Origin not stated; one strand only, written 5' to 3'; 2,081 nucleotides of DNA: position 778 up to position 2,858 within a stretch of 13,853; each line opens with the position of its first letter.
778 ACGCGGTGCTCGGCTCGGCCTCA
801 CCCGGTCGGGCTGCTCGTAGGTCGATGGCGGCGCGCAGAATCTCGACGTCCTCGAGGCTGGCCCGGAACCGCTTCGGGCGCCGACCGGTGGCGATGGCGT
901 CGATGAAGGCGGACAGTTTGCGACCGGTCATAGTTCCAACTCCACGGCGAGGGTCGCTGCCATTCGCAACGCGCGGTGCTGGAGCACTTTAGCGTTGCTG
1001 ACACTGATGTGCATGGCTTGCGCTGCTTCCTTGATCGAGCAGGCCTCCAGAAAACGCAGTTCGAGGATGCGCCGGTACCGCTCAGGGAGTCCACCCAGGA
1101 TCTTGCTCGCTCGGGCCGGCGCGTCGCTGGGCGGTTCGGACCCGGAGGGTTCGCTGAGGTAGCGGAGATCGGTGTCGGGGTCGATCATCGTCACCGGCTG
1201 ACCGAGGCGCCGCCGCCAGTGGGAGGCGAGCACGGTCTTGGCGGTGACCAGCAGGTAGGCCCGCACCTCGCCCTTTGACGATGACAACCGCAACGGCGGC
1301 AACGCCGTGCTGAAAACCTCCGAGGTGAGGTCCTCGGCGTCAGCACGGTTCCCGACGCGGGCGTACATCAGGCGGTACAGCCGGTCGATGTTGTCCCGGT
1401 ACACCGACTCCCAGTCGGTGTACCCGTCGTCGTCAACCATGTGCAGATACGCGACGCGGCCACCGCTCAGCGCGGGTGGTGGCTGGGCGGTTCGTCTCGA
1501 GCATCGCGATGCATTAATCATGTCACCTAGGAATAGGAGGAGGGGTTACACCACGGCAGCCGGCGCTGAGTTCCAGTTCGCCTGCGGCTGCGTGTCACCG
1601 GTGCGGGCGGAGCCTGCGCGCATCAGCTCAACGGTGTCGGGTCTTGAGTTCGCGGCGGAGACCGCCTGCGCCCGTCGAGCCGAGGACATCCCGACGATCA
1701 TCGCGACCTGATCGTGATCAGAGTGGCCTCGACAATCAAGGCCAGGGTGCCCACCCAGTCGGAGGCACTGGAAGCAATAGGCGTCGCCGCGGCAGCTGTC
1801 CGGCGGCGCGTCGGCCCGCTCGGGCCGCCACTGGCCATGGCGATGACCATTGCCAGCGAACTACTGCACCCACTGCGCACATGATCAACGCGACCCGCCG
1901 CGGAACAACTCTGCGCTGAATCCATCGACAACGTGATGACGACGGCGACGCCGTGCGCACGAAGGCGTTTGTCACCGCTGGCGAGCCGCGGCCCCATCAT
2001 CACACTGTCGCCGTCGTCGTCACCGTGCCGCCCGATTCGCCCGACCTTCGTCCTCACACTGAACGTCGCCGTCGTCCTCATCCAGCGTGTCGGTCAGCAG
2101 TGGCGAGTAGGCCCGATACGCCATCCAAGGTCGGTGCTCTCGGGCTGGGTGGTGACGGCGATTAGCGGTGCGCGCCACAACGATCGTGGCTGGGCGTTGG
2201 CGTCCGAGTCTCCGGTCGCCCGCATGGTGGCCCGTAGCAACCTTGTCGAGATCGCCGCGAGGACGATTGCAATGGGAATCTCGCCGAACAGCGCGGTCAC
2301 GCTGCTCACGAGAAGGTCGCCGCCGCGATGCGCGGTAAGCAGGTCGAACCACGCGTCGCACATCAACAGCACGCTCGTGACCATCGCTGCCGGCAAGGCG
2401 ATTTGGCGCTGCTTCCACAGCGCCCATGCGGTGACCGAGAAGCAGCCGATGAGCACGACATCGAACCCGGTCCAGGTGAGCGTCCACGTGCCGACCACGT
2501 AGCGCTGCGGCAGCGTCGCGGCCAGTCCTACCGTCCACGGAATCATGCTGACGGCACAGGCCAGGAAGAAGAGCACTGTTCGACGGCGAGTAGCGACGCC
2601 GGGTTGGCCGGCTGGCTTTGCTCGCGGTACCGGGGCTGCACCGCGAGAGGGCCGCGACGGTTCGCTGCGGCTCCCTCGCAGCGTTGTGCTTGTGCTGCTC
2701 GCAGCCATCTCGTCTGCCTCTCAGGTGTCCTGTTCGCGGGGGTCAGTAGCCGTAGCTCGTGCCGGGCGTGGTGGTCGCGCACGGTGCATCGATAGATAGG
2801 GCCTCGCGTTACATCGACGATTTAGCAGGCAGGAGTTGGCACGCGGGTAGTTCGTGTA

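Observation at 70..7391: Four copies of a conserved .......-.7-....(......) module, including one in front of the ECF sigma gene: candidate cognate promoter of a local ECF regulon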

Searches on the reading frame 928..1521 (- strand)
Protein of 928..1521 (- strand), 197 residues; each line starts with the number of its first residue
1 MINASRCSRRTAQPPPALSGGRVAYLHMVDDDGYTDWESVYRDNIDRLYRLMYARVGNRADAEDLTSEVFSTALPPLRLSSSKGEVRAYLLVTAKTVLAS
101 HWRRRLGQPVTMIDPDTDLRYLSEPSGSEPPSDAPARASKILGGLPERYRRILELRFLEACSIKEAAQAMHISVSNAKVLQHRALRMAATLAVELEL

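Call 5: search_protein_families(library=pfam, proteins=[window:928-1521:-], max_evalue=0.01)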
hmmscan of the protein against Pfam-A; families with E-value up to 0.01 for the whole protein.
window:928-1521:- (197 aa): 4 families
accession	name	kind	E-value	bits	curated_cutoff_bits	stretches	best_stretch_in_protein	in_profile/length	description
PF08281.18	Sigma70_r4_2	-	1.7e-12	47.2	25.7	1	140-186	6-52/54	Sigma-70, region 4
PF04545.22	Sigma70_r4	-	3.8e-10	39.6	24.1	1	142-186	2-46/50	Sigma-70, region 4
PF04542.20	Sigma70_r2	-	1.7e-09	37.8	24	1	41-105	2-68/71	Sigma-70 region 2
PF07638.17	Sigma70_ECF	-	0.0065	16.8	21.1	0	142-178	133-169/185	ECF sigma factor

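Call 8: search_protein_families(library=ncbifam, proteins=[window:928-1521:-], max_evalue=0.01)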
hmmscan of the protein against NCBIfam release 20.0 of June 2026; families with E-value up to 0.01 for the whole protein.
window:928-1521:- (197 aa): 56 families (the best 25 are shown)
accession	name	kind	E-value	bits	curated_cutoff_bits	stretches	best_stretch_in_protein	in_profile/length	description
TIGR02952.1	Sig70_famx2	equivalog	1.6e-21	76.9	206.45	1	38-187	14-165/170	ECF subfamily RNA polymerase sigma factor, BldN family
TIGR02937.1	sigma70-ECF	superfamily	7.2e-15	55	42.9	1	38-187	4-160/165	sigma-70 family RNA polymerase sigma factor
TIGR02983.1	SigE-fam_strep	subfamily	5.9e-14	52.3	141.55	1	35-187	6-153/162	SigE family RNA polymerase sigma factor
NF058625.1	sigma_PG0214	equivalog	2.4e-13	50.1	130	1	46-184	15-153/170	GFO_1088 family ECF-type sigma factor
TIGR02985.1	Sig70_bacteroi1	subfamily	7.6e-13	49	126.4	1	36-186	2-156/162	RNA polymerase sigma-70 factor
TIGR02950.1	SigM_subfam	subfamily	1.5e-11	44.4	147.95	1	38-186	3-152/159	RNA polymerase sigma factor, SigM family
TIGR02948.1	SigW_bacill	equivalog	4.9e-10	39.8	243.1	2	22-74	8-57/187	RNA polymerase sigma factor SigW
NF007220.0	PRK09639.1-5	equivalog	7.5e-10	38.8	260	1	37-187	5-159/181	RNA polymerase sigma factor SigX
NF007223.0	PRK09641.1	equivalog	1.6e-09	37.9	209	2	142-184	134-176/187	RNA polymerase sigma factor SigW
NF053879.1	RNAPolSigSigVBac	equivalog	3.8e-09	36.4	190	1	42-187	11-150/160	RNA polymerase sigma factor SigV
NF007217.0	PRK09639.1-1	equivalog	4.7e-09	36.3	239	1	150-187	123-160/194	RNA polymerase sigma factor SigX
NF009172.0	PRK12519.1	subfamily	1.6e-08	34.3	222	1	48-185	42-182/194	RNA polymerase sigma factor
NF007215.0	PRK09637.1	equivalog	1.9e-08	34.5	212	1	38-179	4-141/181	RNA polymerase sigma factor SigZ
NF008889.0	PRK11924.1-1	subfamily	3.9e-08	33.1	181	1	40-188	15-163/173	RNA polymerase sigma factor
NF009188.0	PRK12536.1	subfamily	5.1e-08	33.1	250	1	59-190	55-184/190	RNA polymerase sigma factor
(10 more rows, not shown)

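Call 10: find_homologous_proteins(query=window:928-1440:-, max_evalue=1e-10)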
Query window:928-1440:- (170 aa): 4645 proteins with E <= 1e-10 among 4878 candidates; the best 120 are listed.
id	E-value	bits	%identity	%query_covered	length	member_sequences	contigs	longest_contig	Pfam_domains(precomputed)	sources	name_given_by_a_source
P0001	4.6e-104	363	99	100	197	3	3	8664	PF04545.23,PF04542.21,PF08281.19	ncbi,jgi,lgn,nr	ncbi:MAG: hypothetical protein QOG22_2546 [Pseudonocardiales bacterium]|jgi:RNA polymerase sigma fac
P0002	1.7e-103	361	99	100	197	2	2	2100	PF04545.23,PF04542.21,PF08281.19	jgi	jgi:RNA polymerase sigma-70 factor (ECF subfamily)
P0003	4.7e-101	353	96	100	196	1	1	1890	PF04545.23,PF04542.21,PF08281.19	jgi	jgi:RNA polymerase sigma factor (sigma-70 family)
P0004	8.7e-97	340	94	100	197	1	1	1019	PF04545.23,PF04542.21,PF08281.19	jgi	jgi:RNA polymerase sigma-70 factor (ECF subfamily)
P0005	1.3e-96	339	94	100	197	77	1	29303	PF04545.23,PF04542.21,PF08281.19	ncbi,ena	-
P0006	8.0e-96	336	93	100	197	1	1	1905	PF04545.23,PF04542.21,PF08281.19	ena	-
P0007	1.1e-95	336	93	100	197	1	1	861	PF04545.23,PF04542.21,PF08281.19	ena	-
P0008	1.4e-95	336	92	100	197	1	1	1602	PF04545.23,PF04542.21,PF08281.19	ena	-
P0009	1.8e-95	335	92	100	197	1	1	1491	PF04545.23,PF04542.21,PF08281.19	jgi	jgi:RNA polymerase sigma factor (sigma-70 family)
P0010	2.0e-95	335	93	100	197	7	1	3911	PF04545.23,PF04542.21,PF08281.19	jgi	jgi:RNA polymerase sigma factor (sigma-70 family)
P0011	3.2e-95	334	93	100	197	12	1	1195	PF04545.23,PF04542.21,PF08281.19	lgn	-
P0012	4.1e-95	334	93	100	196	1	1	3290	PF04545.23,PF04542.21,PF08281.19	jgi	jgi:RNA polymerase sigma factor (sigma-70 family)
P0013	4.8e-95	334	92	99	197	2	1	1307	PF04545.23,PF04542.21,PF08281.19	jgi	jgi:RNA polymerase sigma factor (sigma-70 family)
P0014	6.1e-95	334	92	100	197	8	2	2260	PF04545.23,PF04542.21,PF08281.19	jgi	jgi:RNA polymerase sigma factor (sigma-70 family)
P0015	8.4e-95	333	92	100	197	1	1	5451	PF04545.23,PF04542.21,PF08281.19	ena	-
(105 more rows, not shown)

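Call 12: find_related_loci(query=A2, collection=genome_contigs, flank=6000)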
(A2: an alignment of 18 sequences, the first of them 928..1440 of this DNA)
Query A2 (170 aa) in genome_contigs; peptide patterns used: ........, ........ (x = any residue, [..] = any of these).
599 stretches matched a pattern (row limit reached: there are more); 529 encode a relative of the query (tblastn E <= 1e-3); the best 80 are kept; 80 distinct loci.
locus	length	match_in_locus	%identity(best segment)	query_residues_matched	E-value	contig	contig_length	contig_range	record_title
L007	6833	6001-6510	94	1-170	5e-104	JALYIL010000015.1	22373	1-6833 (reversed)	MAG: Actinomycetota bacterium isolate HIE bin24 SD1475-77_k127_1174828, whole genome shotgun sequence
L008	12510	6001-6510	94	1-170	4e-103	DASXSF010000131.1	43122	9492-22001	MAG TPA_asm: Jatrophihabitantaceae bacterium isolate SMAG_U4659 k141_595766, whole genome shotgun sequence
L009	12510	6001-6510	94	1-170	7e-103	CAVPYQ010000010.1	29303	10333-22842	MAG: uncultured Actinomycetota bacterium isolate MFD02159.bin.2.55 genome assembly, contig: contig_23127, whole genome s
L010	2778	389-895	83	1-169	3e-95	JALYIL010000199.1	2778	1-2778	MAG: Actinomycetota bacterium isolate HIE bin24 SD1475-77_k127_716728, whole genome shotgun sequence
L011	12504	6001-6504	85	1-168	2e-92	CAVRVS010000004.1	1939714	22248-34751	MAG: uncultured Actinomycetota bacterium isolate MFD05513.bin.1.190 genome assembly, contig: contig_3248, whole genome s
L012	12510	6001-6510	81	1-170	3e-90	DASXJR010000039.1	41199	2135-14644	MAG TPA_asm: Jatrophihabitans sp. isolate SMAG_U5253 k141_2486259, whole genome shotgun sequence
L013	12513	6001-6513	80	1-168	3e-89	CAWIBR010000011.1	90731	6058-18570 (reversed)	MAG: uncultured Actinomycetota bacterium isolate MFD09368.bin.2.27 genome assembly, contig: contig_38767, whole genome s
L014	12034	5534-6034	81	1-167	2e-89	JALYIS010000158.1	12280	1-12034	MAG: Actinomycetota bacterium isolate HIE bin31 SD1475-77_k127_312144, whole genome shotgun sequence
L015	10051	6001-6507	80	1-169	3e-88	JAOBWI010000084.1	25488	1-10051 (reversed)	MAG: Acidimicrobiaceae bacterium isolate RYN_33 scaffold_200063, whole genome shotgun sequence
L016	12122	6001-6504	79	1-168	9e-86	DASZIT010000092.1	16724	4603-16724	MAG TPA_asm: Acidimicrobiales bacterium isolate SMAG_U6609 k141_4920207, whole genome shotgun sequence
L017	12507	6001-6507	79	1-169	1e-85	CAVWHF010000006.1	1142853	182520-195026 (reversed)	MAG: uncultured Acidimicrobiaceae bacterium isolate MFD00964.bin.2.193 genome assembly, contig: contig_5026, whole genom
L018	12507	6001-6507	78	1-169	1e-85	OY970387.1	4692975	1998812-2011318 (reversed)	MAG: uncultured Acidimicrobiaceae bacterium isolate MFD05537.bin.c.3 genome assembly, chromosome: 1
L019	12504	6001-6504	78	1-168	1e-85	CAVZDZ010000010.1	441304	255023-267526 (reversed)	MAG: uncultured Acidimicrobiaceae bacterium isolate MFD06092.bin.2.138 genome assembly, contig: contig_8181, whole genom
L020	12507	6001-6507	79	1-169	4e-85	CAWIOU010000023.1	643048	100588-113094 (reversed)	MAG: uncultured Acidimicrobiaceae bacterium isolate MFD01633.bin.1.119 genome assembly, contig: contig_24572, whole geno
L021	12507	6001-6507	79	1-169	2e-84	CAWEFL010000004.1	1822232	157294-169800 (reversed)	MAG: uncultured Acidimicrobiaceae bacterium isolate MFD09603.bin.2.226 genome assembly, contig: contig_6027, whole genom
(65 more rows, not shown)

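Call 38: search_solved_structures(query=window:928-1521:-, max_evalue=0.001)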
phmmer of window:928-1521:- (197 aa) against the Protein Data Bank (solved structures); distinct sequences matched with E-value up to 0.001: 7.
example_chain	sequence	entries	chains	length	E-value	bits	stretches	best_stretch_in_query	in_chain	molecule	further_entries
6dxo_A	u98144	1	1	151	2e-11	47.4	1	40-104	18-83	RNA polymerase ECF-subfamily sigma factor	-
9m9d_F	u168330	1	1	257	1.6e-08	37.9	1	30-184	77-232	ECF RNA polymerase sigma factor SigE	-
9m9e_F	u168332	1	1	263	1.7e-08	37.9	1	30-184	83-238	ECF RNA polymerase sigma factor SigE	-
9m98_F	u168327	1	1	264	1.7e-08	37.8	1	30-184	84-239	ECF RNA polymerase sigma factor SigE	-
5wuq_A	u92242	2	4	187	2.5e-07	34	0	22-74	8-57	ECF RNA polymerase sigma factor SigW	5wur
9isn_F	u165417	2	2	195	1.8e-05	28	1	59-192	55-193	ECF sigma factor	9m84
6jcy_F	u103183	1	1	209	0.00028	24.1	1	45-190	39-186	ECF RNA polymerase sigma factor SigH,ECF RNA polymerase sigma factor SigE,ECF RNA polymera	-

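Call 64: predict_structure(alignment_id=A4)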
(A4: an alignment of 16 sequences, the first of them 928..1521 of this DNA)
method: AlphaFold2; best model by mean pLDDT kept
length: 197 residues; sequences in the alignment: 16
mean_pLDDT: 58.4   pTM: 0.38
mean pLDDT of the five models: 58.4, 56.9, 56.0, 48.7, 48.5
residues with pLDDT >= 90: 35; 70-90: 31; 50-70: 27; < 50: 104
segments of 3 or more residues with pLDDT < 50: 1-35, 51-56, 72-91, 95-126
pLDDT, mean of each block of 10 residues (from residue 1): 34 31 33 45 54 48 50 42 45 48 43 43 48 78 93 83 87 94 92 86
secondary structure, 60 per line:
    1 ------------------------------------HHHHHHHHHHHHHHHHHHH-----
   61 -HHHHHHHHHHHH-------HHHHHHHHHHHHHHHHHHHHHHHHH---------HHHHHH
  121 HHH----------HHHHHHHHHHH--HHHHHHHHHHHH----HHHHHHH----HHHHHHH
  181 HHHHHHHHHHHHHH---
elements in order: H37-55 H62-73 H81-105 H115-123 H134-144 H147-158 H163-169 H174-194

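Call 73: search_solved_structures(query=window:928-1521:-, max_evalue=0.001, show_alignments=5)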
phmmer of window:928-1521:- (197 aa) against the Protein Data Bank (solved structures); distinct sequences matched with E-value up to 0.001: 7.
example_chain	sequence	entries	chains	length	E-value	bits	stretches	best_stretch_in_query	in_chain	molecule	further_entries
6dxo_A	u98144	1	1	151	2e-11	47.4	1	40-104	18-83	RNA polymerase ECF-subfamily sigma factor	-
9m9d_F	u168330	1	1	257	1.6e-08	37.9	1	30-184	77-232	ECF RNA polymerase sigma factor SigE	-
9m9e_F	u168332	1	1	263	1.7e-08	37.9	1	30-184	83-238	ECF RNA polymerase sigma factor SigE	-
9m98_F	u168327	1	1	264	1.7e-08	37.8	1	30-184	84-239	ECF RNA polymerase sigma factor SigE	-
5wuq_A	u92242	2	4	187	2.5e-07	34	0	22-74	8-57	ECF RNA polymerase sigma factor SigW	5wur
9isn_F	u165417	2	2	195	1.8e-05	28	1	59-192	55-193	ECF sigma factor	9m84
6jcy_F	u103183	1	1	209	0.00028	24.1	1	45-190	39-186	ECF RNA polymerase sigma factor SigH,ECF RNA polymerase sigma factor SigE,ECF RNA polymera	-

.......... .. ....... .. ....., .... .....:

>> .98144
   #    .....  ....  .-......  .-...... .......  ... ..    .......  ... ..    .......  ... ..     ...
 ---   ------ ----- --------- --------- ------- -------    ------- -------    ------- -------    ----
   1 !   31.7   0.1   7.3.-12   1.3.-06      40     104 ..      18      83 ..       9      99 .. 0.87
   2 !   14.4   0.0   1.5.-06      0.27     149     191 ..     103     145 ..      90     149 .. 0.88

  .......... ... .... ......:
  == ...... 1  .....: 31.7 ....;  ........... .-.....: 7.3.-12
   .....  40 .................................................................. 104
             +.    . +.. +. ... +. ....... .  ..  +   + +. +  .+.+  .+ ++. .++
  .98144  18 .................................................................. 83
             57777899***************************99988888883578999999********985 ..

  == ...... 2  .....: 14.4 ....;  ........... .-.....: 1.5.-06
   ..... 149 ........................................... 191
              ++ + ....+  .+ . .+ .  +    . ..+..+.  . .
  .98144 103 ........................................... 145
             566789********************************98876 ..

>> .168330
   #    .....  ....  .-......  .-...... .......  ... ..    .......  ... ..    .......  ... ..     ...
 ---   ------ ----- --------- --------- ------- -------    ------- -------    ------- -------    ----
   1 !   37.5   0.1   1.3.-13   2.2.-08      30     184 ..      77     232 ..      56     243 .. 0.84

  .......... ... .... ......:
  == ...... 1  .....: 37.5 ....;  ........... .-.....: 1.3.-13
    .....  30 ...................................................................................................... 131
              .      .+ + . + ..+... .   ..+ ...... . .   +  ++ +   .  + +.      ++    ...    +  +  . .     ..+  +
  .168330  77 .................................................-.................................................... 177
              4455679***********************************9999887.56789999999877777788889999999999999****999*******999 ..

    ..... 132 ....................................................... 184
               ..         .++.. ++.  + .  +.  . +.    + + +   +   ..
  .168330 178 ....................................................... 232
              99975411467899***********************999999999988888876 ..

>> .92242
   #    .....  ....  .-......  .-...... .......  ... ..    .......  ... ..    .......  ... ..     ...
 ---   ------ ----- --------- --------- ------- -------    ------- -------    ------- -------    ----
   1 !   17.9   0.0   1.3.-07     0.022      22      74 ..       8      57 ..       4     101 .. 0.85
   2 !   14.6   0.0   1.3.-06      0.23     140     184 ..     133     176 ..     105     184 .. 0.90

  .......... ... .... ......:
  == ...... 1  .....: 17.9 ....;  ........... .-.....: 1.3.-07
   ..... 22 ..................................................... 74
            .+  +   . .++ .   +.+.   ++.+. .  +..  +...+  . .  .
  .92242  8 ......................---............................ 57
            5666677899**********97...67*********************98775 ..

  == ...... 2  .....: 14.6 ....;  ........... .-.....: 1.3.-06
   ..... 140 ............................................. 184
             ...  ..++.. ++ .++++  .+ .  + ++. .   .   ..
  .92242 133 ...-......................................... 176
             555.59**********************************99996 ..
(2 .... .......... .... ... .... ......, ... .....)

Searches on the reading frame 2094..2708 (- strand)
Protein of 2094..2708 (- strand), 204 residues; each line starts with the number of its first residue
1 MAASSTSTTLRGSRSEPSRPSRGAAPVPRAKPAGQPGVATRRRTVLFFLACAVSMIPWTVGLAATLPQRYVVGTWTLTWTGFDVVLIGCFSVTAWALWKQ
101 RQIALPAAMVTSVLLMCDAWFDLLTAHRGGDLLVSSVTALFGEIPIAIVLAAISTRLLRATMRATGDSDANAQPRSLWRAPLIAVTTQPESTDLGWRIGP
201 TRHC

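Call 5: search_protein_families(library=pfam, proteins=[window:2094-2708:-], max_evalue=0.01)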
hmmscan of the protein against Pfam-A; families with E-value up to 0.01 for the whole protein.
window:2094-2708:- (204 aa): 0 families

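Call 8: search_protein_families(library=ncbifam, proteins=[window:2094-2708:-], max_evalue=0.01)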
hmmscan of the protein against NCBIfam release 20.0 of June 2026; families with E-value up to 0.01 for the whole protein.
window:2094-2708:- (204 aa): 0 families
